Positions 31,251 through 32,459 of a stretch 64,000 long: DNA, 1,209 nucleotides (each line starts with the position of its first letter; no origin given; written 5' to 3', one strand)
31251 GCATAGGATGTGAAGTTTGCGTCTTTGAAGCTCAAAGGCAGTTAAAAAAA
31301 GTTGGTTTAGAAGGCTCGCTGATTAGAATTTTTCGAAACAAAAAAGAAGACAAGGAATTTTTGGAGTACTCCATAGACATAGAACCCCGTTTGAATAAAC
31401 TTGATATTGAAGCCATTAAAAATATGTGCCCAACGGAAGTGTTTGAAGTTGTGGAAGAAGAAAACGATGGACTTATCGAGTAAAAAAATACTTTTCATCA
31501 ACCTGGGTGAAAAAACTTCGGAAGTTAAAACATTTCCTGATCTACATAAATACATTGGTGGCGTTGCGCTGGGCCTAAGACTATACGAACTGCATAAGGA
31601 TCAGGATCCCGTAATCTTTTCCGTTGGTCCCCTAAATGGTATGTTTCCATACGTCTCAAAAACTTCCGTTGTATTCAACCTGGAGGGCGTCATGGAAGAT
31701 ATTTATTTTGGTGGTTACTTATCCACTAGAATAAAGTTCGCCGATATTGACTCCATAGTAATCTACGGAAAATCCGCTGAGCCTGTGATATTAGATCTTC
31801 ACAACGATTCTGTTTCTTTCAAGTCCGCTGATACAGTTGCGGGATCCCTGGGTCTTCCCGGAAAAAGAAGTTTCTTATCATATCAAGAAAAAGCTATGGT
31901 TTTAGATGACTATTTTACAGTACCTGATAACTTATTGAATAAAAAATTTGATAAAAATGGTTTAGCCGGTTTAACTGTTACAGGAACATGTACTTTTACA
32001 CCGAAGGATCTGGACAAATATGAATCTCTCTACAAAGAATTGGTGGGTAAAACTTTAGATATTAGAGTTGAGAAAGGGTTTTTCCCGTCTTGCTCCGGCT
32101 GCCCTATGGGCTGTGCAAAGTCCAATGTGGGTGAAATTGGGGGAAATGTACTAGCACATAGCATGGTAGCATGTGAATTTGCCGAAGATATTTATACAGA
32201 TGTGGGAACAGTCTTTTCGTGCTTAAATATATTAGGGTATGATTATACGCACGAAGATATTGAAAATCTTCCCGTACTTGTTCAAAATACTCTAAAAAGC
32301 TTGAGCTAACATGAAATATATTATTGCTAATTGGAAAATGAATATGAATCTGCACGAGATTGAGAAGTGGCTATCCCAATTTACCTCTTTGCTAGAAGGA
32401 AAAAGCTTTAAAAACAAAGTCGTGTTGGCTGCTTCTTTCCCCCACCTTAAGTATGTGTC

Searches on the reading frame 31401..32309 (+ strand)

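Call 60: search_protein_families(library=pfam, proteins=[window:31401-32309:+], max_evalue=0.001)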
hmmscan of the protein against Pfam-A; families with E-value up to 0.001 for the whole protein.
window:31401-32309:+ (302 aa): 1 family
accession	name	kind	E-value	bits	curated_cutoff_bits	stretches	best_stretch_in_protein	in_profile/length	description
PF02730.20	AFOR_N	-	4.2e-22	79.3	29.8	1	29-148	2-134/199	Aldehyde ferredoxin oxidoreductase, N-terminal domain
